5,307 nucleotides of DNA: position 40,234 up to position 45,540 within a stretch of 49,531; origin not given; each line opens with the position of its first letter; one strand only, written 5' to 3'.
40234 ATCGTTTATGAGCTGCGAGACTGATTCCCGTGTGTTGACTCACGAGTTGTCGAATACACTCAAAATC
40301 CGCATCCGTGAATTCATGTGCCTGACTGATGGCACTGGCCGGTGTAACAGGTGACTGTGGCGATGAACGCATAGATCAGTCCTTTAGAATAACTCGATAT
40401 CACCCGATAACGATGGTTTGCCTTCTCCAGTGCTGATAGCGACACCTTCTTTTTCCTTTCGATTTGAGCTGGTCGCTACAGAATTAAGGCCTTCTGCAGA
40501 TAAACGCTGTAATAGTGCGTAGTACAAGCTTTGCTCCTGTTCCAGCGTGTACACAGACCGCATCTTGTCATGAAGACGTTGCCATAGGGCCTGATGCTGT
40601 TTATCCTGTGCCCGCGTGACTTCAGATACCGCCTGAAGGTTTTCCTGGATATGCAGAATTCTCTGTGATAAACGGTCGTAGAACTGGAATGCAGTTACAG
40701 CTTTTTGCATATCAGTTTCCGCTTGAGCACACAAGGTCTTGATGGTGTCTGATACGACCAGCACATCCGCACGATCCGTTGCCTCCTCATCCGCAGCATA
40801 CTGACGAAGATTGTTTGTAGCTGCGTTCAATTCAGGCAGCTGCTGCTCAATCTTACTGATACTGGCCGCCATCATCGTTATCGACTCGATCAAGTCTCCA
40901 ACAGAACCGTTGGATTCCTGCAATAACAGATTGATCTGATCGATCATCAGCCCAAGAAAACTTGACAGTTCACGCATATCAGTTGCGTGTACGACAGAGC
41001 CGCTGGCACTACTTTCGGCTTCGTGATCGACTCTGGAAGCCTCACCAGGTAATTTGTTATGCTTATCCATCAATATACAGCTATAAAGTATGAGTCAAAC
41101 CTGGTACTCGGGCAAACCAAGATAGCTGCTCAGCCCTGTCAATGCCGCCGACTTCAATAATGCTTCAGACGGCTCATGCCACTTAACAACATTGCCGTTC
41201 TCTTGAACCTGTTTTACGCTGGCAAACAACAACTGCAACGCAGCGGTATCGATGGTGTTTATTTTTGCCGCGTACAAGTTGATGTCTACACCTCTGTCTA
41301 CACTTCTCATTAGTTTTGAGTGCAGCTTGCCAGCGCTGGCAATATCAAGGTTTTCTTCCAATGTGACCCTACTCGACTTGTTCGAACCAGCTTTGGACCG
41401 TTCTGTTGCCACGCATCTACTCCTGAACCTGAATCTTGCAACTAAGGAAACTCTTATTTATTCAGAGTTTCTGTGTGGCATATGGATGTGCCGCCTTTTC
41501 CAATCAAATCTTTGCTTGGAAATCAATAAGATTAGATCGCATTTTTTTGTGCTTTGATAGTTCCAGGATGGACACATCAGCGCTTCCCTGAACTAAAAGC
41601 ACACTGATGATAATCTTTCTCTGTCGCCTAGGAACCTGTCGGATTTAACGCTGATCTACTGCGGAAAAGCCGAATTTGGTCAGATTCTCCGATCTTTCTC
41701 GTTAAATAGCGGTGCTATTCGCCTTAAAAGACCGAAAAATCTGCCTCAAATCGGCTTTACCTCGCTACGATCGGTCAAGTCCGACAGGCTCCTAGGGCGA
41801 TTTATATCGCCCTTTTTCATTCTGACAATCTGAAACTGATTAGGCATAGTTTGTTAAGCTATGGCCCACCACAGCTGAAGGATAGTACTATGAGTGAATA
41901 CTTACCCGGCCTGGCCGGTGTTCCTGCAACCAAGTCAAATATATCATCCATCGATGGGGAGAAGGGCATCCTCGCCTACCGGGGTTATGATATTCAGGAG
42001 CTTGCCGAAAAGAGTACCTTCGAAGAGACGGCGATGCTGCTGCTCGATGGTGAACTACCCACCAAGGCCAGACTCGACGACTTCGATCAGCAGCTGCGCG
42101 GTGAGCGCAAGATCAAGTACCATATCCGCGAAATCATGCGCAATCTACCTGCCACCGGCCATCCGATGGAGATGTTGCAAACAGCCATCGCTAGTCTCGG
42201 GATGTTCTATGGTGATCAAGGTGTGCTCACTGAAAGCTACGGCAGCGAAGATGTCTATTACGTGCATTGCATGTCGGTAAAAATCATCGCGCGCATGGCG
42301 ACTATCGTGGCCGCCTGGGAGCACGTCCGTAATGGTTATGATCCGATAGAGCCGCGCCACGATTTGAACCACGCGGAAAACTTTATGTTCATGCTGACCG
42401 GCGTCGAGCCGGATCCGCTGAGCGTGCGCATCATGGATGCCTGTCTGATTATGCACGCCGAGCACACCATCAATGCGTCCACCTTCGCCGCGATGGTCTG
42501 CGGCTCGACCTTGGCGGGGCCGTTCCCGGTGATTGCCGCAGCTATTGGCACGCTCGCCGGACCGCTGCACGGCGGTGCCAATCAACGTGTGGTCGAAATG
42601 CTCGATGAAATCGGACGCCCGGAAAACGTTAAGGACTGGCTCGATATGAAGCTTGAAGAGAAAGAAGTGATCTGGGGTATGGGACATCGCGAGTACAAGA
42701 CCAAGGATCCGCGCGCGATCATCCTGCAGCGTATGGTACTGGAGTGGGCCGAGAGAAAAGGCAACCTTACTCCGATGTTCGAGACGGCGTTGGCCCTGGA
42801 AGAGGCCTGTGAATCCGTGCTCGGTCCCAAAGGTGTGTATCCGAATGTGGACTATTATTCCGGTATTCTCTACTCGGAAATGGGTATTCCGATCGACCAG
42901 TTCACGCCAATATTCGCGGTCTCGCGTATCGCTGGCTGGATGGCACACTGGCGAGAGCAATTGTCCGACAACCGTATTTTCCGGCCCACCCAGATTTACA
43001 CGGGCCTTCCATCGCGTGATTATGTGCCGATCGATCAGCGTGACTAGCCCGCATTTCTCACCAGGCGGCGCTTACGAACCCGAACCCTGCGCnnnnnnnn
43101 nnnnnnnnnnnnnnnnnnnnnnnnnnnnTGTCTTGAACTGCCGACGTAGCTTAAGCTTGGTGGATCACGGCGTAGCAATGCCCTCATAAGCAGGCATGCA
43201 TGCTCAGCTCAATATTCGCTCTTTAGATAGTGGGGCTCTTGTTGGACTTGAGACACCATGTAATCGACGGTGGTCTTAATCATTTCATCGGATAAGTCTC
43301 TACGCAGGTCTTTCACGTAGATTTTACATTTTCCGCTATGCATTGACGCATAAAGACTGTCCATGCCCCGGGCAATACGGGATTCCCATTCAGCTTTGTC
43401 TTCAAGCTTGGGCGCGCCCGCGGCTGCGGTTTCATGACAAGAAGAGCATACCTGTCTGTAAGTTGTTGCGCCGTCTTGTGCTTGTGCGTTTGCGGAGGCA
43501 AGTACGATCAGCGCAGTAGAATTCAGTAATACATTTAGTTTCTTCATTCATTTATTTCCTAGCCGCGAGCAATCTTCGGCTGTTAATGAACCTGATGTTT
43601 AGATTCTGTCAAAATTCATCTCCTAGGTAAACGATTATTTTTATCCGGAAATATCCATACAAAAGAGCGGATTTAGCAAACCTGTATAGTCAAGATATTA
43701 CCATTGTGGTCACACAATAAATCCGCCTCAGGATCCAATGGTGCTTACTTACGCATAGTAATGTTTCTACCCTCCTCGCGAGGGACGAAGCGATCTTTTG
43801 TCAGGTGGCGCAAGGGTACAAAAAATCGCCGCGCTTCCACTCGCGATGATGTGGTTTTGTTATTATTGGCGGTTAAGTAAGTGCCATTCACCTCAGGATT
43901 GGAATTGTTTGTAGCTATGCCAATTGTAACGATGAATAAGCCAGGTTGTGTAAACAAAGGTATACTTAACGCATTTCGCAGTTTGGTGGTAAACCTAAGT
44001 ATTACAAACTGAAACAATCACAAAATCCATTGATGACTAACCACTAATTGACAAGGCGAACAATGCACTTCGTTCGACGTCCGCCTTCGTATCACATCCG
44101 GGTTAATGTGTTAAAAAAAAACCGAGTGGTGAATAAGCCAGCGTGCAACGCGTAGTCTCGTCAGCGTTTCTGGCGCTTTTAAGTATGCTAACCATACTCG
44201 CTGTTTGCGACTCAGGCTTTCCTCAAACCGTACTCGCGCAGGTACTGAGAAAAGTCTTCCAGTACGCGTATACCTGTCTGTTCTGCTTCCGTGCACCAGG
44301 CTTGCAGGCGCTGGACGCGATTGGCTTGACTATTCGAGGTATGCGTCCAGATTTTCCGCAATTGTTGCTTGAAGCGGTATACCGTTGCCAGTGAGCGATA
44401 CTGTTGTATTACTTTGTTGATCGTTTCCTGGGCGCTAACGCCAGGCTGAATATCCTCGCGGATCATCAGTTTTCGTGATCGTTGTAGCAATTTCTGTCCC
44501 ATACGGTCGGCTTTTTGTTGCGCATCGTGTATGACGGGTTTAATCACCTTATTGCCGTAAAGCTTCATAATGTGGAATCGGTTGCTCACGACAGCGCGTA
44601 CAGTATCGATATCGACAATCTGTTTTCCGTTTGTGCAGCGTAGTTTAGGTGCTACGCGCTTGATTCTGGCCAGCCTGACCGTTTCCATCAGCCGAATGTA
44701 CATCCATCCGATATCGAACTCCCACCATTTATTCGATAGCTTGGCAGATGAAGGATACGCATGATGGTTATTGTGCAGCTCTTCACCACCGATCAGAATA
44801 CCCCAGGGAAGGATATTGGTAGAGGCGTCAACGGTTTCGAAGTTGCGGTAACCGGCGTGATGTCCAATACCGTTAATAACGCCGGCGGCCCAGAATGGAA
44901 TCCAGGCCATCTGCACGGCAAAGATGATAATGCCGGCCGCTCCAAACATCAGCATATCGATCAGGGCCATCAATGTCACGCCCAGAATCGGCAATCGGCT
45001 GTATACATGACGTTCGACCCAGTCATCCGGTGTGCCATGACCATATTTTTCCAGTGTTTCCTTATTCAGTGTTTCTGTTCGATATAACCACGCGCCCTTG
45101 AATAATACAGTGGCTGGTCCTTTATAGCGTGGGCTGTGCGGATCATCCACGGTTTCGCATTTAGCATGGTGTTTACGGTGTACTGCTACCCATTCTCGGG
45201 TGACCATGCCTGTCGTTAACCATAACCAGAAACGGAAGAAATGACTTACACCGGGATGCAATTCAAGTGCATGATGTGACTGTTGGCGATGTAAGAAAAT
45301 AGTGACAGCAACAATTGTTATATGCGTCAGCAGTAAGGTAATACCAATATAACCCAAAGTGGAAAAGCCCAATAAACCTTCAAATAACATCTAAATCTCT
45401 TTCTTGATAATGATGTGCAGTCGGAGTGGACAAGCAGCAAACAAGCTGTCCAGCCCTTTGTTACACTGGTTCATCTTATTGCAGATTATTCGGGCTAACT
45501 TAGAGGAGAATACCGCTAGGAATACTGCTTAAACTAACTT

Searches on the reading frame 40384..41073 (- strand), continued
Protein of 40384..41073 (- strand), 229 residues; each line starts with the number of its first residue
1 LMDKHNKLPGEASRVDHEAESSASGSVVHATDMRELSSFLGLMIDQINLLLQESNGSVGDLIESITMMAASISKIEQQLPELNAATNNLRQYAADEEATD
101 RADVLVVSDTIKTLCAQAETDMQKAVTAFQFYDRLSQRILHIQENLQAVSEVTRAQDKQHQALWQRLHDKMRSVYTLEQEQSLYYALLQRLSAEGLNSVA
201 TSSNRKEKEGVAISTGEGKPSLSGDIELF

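Call 92: find_encoding_contigs(protein=P0071, flank=10000, max_places=6)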
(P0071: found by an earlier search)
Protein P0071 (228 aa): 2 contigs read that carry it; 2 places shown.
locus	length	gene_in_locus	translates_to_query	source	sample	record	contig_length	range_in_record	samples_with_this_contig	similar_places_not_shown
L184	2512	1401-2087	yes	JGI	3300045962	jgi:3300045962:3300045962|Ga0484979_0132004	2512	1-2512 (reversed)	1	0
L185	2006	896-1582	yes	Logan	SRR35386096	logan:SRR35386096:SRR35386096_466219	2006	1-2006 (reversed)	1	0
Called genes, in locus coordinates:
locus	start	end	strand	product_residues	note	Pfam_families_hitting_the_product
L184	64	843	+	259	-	PF00015:MCPsignal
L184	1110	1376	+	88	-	PF13466:STAS_2 (weak)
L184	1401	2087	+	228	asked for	-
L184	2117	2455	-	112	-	-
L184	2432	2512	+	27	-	?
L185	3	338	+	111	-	?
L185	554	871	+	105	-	PF13466:STAS_2, PF01740:STAS (weak)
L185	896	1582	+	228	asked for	-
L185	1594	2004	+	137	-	?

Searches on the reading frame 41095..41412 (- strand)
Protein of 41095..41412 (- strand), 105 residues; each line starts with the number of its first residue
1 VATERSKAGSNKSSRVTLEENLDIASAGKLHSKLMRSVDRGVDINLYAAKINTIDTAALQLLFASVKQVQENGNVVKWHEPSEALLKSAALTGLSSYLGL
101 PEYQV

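Call 3: search_protein_families(library=pfam, proteins=[window:41095-41412:-], max_evalue=1)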
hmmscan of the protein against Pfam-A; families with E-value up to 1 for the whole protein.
window:41095-41412:- (105 aa): 3 families
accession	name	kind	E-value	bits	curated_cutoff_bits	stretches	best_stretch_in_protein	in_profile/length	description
PF13466.11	STAS_2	-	7.6e-10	39.3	29.2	1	16-94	1-79/80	STAS domain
PF01740.26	STAS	-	8.1e-06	26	22.6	1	16-97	13-96/106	STAS domain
PF17799.7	RRM_Rrp7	-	0.16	12.2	25.7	1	26-88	88-154/161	Rrp7 RRM-like N-terminal domain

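Call 7: search_protein_families(library=ncbifam, proteins=[window:41095-41412:-], max_evalue=1)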
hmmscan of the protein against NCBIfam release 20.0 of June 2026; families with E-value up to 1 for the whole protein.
window:41095-41412:- (105 aa): 3 families
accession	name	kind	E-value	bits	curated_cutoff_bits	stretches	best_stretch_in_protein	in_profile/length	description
TIGR00377.1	ant_ant_sig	superfamily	5.6e-08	32.6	53.45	1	11-99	11-101/108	anti-sigma factor antagonist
TIGR02886.1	spore_II_AA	equivalog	0.057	13.4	114.75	1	16-96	12-94/106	anti-sigma F factor antagonist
NF002134.0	PRK00971.1-4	equivalog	0.062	12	557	1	10-90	326-406/429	glutaminase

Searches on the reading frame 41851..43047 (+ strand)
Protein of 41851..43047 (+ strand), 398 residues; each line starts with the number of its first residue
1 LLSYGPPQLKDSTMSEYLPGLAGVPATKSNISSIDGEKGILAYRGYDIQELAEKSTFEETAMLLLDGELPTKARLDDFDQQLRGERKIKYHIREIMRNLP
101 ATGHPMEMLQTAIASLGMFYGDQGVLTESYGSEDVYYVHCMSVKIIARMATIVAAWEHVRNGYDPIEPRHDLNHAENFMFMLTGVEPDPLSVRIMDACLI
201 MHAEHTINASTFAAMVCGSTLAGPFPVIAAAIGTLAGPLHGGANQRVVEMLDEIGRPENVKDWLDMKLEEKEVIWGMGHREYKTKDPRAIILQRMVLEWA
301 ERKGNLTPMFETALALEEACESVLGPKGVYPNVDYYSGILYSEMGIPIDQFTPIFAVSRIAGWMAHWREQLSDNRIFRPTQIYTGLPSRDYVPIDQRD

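Call 3: search_protein_families(library=pfam, proteins=[window:41851-43047:+], max_evalue=1)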
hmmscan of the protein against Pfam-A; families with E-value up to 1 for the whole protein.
window:41851-43047:+ (398 aa): 1 family
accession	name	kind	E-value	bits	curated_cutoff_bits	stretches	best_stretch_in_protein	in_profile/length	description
PF00285.26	Citrate_synt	-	8.2e-133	443.3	27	1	20-380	1-357/357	Citrate synthase, C-terminal domain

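Call 87: find_encoding_contigs(protein=window:41890-43047:+, flank=10000, max_places=8)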
Protein window:41890-43047:+ (385 aa): 2 contigs read that carry it; 2 places shown.
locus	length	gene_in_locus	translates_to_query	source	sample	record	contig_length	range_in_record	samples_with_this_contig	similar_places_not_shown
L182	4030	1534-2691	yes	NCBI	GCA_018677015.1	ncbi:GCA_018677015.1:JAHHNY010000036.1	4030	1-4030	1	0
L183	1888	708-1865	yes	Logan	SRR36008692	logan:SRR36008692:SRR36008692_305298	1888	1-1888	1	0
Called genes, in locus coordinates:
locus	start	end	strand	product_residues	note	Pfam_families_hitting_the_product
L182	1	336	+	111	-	PF20567:DUF6776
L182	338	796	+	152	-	PF04519:Bactofilin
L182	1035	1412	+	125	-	PF01521:Fe-S_biosyn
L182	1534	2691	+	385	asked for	PF00285:Citrate_synt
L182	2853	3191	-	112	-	PF13442:Cytochrome_CBB3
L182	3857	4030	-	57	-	PF01610:DDE_Tnp_ISL3 (weak)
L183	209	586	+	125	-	PF01521:Fe-S_biosyn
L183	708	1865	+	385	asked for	PF00285:Citrate_synt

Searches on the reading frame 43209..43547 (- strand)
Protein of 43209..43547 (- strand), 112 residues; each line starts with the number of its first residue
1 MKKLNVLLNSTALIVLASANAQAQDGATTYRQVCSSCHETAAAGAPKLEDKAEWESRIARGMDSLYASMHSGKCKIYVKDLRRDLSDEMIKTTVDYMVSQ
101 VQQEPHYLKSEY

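Call 6: search_protein_families(library=pfam, proteins=[window:43209-43547:-], max_evalue=0.001)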
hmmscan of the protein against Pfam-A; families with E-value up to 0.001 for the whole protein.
window:43209-43547:- (112 aa): 2 families
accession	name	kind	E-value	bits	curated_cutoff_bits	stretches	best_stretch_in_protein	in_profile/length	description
PF13442.11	Cytochrome_CBB3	-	1.9e-09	38.2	27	1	21-97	1-68/68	Cytochrome C oxidase, cbb3-type, subunit III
PF00034.26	Cytochrom_C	-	5.7e-05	24.8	21.3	1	23-98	1-87/90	Cytochrome c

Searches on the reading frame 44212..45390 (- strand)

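Call 6: search_protein_families(library=pfam, proteins=[window:44212-45390:-], max_evalue=0.001)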
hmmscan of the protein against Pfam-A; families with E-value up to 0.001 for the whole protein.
window:44212-45390:- (392 aa): 2 families
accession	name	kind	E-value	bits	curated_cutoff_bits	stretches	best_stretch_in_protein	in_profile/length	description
PF00487.30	FA_desaturase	-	7.6e-16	59.1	29.7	1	14-214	6-225/253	Fatty acid desaturase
PF01610.23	DDE_Tnp_ISL3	-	1.9e-14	54.5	23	1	267-387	79-196/240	Transposase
